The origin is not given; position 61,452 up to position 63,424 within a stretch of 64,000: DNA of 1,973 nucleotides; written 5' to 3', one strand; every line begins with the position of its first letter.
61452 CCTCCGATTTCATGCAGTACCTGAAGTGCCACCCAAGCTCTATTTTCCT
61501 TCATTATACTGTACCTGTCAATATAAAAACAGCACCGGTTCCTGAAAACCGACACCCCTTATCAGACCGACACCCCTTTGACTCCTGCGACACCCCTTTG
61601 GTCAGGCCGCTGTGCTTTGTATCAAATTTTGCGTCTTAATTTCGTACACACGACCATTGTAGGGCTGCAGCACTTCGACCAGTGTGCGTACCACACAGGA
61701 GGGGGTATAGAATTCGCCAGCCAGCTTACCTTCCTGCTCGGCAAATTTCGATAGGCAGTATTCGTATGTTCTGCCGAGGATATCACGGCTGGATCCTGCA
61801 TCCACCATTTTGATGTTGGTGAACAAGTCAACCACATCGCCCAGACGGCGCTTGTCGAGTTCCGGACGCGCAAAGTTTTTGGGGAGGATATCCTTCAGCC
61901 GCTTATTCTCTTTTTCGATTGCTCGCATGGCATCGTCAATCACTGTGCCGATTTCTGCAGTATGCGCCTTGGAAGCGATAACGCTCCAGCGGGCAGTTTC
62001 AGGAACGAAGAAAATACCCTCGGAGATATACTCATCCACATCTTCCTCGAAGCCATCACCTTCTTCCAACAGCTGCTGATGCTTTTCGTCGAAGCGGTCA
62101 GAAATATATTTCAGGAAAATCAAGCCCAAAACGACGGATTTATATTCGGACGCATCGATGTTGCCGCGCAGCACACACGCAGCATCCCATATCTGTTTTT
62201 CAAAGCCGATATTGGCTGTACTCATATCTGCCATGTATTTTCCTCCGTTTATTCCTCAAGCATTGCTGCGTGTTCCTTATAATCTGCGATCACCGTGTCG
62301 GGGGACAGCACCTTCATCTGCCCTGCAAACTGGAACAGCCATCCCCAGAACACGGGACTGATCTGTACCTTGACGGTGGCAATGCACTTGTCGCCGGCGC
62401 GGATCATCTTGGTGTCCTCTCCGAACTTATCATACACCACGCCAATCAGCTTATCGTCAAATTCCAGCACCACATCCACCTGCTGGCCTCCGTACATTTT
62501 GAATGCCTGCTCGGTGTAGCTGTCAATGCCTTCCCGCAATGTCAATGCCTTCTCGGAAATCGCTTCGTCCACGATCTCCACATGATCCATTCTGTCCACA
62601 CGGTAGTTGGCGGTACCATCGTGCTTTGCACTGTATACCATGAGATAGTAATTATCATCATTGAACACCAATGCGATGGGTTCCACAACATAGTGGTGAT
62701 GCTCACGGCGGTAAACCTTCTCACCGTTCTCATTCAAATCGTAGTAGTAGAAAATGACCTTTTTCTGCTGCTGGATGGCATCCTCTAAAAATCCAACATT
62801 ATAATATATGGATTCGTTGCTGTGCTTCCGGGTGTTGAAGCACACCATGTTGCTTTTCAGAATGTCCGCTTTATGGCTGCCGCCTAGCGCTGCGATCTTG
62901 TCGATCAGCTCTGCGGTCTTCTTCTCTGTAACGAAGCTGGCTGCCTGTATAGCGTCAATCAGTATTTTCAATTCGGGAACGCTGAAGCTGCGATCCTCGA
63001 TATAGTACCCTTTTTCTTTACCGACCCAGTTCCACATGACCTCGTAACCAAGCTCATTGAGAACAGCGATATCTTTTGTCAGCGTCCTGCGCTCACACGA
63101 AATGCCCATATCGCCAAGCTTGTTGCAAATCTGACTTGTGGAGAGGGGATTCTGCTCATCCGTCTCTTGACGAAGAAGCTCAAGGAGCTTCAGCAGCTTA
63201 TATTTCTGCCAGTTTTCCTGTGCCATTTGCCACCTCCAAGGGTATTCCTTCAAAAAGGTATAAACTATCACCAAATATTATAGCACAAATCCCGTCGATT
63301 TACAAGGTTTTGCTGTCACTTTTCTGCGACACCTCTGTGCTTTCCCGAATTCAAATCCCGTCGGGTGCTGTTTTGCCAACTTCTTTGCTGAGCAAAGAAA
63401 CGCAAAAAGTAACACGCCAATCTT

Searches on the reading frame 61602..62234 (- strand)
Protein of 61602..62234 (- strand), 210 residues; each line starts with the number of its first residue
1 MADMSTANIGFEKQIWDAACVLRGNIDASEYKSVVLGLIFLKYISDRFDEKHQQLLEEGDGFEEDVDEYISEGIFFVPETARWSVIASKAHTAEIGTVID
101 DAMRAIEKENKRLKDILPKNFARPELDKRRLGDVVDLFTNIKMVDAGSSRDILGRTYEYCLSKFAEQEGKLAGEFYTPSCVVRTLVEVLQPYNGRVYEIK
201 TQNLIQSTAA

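Call 4: search_protein_families(library=pfam, proteins=[window:61602-62234:-], max_evalue=0.1)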
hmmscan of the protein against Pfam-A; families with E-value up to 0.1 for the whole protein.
window:61602-62234:- (210 aa): 2 families
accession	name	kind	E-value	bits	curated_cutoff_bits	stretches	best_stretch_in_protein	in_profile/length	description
PF12161.14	HsdM_N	-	1.1e-29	104.2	24.5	1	12-138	2-135/135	HsdM N-terminal domain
PF02384.22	N6_Mtase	-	4e-14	53.1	20.4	1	149-197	2-51/311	N-6 DNA Methylase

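Call 5: search_protein_families(library=padloc, proteins=[window:61602-62234:-], max_evalue=1)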
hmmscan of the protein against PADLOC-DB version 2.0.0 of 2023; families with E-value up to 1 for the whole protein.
window:61602-62234:- (210 aa): 19 families
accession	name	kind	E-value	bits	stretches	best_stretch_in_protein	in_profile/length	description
PDLC03019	MTase_I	-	2e-73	246.1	1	4-198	1-195/932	Type I methyltransferase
PDLC03035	MTase_I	-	4.6e-41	139.1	1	10-197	9-199/653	Type I methyltransferase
PDLC03240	MTase_II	-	3.4e-37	126.4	1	5-199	2-210/511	Type II methyltransferase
PDLC03031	MTase_I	-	1.3e-36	124.2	1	11-194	8-206/834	Type I methyltransferase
PDLC03039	MTase_I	-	3.4e-28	96.2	1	11-195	7-191/708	Type I methyltransferase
PDLC03022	MTase_I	-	5.3e-28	95.8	1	12-189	7-202/857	Type I methyltransferase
PDLC03038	MTase_I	-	5.8e-27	91.9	1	11-196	9-195/896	Type I methyltransferase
PDLC03027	MTase_I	-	1.8e-25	87.6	1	14-189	11-174/810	Type I methyltransferase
PDLC03028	MTase_I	-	3.4e-25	86.3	1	11-196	729-921/1236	Type I methyltransferase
PDLC03020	MTase_I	-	4.1e-17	60.4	2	129-189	142-201/410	Type I methyltransferase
PDLC03032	MTase_I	-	5.7e-17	59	1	14-186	11-173/1001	Type I methyltransferase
PDLC03021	MTase_I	-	4.5e-13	46.9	1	13-193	12-184/491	Type I methyltransferase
PDLC04134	mad2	-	2.1e-12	44.7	1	8-199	138-298/492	mads_2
PDLC03026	MTase_I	-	3.1e-12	44.4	1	13-195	8-165/487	Type I methyltransferase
PDLC03029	MTase_I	-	4.8e-12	43.1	1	13-189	11-193/661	Type I methyltransferase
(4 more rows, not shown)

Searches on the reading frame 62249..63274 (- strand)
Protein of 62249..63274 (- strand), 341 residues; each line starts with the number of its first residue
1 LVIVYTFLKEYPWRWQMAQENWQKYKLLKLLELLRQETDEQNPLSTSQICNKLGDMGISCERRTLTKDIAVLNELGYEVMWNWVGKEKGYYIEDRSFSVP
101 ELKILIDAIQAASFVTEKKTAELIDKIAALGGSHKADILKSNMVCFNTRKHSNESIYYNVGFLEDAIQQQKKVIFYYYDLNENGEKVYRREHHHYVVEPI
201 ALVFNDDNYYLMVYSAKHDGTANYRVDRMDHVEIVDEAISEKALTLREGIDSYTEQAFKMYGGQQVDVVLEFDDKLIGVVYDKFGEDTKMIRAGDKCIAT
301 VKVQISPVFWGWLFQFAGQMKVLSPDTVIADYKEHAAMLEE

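Call 4: search_protein_families(library=pfam, proteins=[window:62249-63274:-], max_evalue=0.1)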
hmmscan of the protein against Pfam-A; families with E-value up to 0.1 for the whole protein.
window:62249-63274:- (341 aa): 5 families
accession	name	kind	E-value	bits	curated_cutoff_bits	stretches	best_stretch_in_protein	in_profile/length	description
PF13280.12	WYL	-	8.3e-13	48.6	21.8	1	163-234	6-70/70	WYL domain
PF25583.1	WCX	-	7e-06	26.7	23.9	1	265-336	2-72/76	WCX domain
PF08279.18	HTH_11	-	0.0032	17.7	25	1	27-79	2-46/55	HTH domain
PF04552.19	Sigma54_DBD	-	0.008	16.4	22.8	1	29-67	107-145/160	Sigma-54, DNA binding domain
PF14367.12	DUF4411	-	0.022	15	23.5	1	303-339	18-54/159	Domain of unknown function (DUF4411)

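Call 5: search_protein_families(library=padloc, proteins=[window:62249-63274:-], max_evalue=1)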
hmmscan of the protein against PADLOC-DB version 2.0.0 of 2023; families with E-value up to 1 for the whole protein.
window:62249-63274:- (341 aa): 4 families
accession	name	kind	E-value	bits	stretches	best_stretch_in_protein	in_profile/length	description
PDLC01652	WYL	-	6.9e-27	92.8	1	154-337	14-159/162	"CAS-I,CAS-II,CAS-III,CAS-IV,CAS-V,CAS-VI; associated_signaling"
PDLC01457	WYL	-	1.3e-19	68.8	1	31-326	7-227/229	"CAS-I,CAS-II,CAS-III,CAS-IV,CAS-V,CAS-VI; associated_signaling"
PDLC01484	WYL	-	9e-07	26.4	1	34-236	98-286/437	"CAS-I,CAS-II,CAS-III,CAS-IV,CAS-V,CAS-VI; associated_signaling"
PDLC01510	WYL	-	9e-07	26.4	1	34-236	98-286/437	"CAS-I,CAS-II,CAS-III,CAS-IV,CAS-V,CAS-VI; associated_signaling"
